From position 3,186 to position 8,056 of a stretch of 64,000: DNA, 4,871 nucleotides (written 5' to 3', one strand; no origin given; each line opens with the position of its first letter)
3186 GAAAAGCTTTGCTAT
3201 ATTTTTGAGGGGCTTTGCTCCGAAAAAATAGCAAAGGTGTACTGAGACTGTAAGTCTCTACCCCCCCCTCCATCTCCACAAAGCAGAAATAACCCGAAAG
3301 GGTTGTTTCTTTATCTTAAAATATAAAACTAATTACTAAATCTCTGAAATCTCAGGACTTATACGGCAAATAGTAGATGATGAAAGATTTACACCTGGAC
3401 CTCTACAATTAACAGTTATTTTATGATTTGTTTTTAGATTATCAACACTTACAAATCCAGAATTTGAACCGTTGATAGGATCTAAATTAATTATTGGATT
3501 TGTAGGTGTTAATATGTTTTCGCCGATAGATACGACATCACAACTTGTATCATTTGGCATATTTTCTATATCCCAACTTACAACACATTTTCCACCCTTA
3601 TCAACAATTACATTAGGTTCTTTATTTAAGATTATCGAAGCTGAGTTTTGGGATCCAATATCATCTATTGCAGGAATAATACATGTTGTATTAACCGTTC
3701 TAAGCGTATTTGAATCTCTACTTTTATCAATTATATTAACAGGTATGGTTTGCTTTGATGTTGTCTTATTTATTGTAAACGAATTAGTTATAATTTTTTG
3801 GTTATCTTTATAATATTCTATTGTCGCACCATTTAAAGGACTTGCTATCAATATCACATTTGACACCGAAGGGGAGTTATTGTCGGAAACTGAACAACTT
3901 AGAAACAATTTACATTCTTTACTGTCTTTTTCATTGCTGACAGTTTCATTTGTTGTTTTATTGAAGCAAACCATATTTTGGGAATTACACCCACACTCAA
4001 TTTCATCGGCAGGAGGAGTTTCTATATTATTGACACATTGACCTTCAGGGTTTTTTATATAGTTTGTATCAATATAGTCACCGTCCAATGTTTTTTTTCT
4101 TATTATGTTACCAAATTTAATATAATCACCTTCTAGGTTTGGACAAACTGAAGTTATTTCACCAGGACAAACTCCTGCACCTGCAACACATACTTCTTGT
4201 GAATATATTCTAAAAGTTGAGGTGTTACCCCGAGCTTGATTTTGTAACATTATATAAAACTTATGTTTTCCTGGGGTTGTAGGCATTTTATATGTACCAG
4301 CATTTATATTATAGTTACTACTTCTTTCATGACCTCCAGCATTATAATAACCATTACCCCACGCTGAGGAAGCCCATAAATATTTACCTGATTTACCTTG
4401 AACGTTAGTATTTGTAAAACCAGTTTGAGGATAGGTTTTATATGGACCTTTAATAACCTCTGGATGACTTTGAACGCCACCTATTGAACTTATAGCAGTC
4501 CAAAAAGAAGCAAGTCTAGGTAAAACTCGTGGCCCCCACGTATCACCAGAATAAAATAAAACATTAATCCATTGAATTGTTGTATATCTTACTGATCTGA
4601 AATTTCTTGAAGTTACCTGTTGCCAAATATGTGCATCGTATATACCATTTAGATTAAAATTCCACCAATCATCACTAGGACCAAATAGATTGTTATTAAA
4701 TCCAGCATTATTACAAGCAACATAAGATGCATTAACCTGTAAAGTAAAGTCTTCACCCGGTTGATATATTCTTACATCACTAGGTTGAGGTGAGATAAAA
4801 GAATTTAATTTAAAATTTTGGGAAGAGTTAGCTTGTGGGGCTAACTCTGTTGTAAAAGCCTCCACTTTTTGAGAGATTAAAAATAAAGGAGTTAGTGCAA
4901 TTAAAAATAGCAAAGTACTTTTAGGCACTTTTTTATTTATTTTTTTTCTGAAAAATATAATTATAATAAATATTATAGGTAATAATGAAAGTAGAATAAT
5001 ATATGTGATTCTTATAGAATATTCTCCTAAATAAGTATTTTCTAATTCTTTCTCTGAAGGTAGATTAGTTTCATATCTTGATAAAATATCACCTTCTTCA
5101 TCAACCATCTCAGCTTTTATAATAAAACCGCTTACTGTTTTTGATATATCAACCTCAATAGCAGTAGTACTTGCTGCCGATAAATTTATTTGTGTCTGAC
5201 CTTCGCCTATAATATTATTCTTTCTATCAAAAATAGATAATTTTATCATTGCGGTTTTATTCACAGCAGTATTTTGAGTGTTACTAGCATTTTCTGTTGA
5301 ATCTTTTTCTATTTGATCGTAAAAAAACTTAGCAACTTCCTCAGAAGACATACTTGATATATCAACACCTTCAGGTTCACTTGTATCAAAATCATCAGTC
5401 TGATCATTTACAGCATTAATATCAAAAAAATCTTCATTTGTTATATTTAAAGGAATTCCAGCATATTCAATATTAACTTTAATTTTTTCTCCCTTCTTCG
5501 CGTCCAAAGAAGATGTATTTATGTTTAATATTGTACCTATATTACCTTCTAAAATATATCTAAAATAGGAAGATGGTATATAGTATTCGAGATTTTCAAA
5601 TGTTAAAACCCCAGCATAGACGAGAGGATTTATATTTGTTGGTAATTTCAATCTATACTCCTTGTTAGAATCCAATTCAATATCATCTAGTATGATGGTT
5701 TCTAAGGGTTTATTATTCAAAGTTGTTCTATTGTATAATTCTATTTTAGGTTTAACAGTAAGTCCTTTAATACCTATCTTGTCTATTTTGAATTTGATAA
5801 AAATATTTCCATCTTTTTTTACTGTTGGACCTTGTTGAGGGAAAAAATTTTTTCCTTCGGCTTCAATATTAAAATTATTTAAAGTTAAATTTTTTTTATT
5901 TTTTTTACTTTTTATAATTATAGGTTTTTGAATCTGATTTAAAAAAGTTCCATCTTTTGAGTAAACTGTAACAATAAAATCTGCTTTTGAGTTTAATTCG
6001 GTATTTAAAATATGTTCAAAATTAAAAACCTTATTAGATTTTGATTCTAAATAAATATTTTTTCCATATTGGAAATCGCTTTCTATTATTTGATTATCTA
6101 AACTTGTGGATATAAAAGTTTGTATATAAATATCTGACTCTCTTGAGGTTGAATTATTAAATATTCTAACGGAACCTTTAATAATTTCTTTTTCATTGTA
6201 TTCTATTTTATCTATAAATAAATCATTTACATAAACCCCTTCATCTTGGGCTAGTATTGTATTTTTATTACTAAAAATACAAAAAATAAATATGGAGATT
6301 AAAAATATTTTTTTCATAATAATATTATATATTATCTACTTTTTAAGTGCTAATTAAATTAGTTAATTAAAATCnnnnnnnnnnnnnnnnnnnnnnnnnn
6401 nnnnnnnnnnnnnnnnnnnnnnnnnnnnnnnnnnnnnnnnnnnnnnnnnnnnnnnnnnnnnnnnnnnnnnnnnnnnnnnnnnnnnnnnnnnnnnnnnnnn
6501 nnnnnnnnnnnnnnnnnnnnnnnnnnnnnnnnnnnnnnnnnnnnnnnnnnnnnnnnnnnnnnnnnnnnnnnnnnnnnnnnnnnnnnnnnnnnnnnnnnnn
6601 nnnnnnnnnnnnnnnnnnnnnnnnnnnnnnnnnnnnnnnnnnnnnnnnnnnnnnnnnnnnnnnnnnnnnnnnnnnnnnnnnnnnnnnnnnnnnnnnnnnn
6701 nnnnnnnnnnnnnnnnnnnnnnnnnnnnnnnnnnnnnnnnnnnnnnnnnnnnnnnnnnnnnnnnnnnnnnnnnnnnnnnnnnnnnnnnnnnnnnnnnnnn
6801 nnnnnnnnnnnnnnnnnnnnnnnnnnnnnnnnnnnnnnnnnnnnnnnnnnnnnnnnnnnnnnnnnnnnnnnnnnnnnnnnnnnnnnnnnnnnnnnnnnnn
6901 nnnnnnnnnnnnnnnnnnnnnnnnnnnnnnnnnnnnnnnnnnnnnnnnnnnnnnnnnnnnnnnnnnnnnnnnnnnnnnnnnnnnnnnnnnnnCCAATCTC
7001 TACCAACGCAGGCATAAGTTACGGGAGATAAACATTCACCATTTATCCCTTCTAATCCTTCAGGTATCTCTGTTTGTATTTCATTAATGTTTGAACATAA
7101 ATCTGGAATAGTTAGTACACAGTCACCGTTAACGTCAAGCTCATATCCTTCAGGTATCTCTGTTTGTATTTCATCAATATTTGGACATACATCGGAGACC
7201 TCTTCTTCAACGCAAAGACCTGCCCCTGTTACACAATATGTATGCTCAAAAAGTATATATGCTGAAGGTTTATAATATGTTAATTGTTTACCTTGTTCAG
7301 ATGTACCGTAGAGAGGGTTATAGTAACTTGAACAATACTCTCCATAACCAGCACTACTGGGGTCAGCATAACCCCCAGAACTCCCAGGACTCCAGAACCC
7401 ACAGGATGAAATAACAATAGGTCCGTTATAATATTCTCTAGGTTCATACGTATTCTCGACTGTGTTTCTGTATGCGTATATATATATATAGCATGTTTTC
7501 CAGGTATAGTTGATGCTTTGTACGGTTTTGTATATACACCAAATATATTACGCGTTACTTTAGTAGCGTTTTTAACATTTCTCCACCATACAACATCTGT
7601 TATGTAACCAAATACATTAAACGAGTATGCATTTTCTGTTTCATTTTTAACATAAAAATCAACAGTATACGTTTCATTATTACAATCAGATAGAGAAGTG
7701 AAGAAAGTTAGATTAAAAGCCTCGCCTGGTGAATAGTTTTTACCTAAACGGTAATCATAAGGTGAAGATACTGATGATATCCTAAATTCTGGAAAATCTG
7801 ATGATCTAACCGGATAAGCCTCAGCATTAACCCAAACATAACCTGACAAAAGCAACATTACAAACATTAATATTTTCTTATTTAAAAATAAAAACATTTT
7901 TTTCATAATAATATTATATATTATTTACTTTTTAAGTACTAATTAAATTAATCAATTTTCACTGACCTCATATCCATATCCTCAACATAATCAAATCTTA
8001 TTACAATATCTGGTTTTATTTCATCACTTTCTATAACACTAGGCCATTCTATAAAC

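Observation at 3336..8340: Shared ~90-aa C-terminal domain ending CR[VI][NS]P[ET]I[NS]EI-COOH: candidate novel sorting/anchoring domain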

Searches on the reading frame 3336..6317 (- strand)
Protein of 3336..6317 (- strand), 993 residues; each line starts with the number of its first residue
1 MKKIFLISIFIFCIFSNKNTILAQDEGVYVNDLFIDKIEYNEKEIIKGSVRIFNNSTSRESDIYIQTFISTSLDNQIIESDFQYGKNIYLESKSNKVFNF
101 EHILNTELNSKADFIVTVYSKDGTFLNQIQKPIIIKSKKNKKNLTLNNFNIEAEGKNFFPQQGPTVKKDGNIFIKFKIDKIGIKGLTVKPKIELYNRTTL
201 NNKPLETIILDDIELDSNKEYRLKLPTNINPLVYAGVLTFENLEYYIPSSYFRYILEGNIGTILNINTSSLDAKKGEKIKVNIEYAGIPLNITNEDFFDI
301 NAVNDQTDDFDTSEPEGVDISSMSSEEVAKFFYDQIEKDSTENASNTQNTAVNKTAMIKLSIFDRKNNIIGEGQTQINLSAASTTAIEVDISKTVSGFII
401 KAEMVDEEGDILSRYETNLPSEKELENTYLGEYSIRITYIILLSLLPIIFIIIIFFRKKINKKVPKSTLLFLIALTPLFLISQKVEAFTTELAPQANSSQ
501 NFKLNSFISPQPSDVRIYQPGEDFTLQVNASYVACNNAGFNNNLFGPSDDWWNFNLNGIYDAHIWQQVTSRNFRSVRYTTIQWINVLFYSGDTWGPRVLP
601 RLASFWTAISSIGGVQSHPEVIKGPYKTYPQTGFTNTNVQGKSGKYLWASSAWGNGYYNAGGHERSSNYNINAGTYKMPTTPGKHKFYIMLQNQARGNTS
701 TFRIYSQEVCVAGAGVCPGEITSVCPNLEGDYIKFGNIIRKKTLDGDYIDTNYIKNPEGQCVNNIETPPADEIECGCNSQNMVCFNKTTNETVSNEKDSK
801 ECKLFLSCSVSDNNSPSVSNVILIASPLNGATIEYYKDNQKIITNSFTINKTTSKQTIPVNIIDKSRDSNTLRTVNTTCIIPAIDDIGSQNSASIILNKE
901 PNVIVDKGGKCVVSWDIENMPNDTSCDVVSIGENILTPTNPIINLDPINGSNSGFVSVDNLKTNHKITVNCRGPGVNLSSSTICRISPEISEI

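Call 3: search_protein_families(library=pfam, proteins=[window:3336-6317:-], max_evalue=1)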
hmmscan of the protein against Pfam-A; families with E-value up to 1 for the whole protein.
window:3336-6317:- (993 aa): 0 families

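Call 10: search_protein_families(library=ncbifam, proteins=[window:3336-6317:-], max_evalue=1)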
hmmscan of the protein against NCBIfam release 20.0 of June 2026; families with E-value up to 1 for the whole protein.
window:3336-6317:- (993 aa): 0 families

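Call 79: search_solved_structures(query=window:3336-6317:-, max_evalue=0.1)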
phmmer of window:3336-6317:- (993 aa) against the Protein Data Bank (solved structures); distinct sequences matched with E-value up to 0.1: 0.

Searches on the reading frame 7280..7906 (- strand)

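Call 3: search_protein_families(library=pfam, proteins=[window:7280-7906:-], max_evalue=1)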
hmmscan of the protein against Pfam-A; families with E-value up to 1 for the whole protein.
window:7280-7906:- (208 aa): 1 family
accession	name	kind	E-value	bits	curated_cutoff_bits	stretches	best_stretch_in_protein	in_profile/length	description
PF07843.16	DUF1634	-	0.0096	16.5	27.5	1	140-195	22-79/102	Protein of unknown function (DUF1634)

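Call 10: search_protein_families(library=ncbifam, proteins=[window:7280-7906:-], max_evalue=1)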
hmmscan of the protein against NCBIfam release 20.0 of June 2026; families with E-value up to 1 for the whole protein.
window:7280-7906:- (208 aa): 1 family
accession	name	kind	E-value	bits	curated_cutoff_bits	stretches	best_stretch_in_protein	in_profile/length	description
NF033894.1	Eex_IncN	subfamily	0.01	15.8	33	1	70-91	13-34/65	EexN family lipoprotein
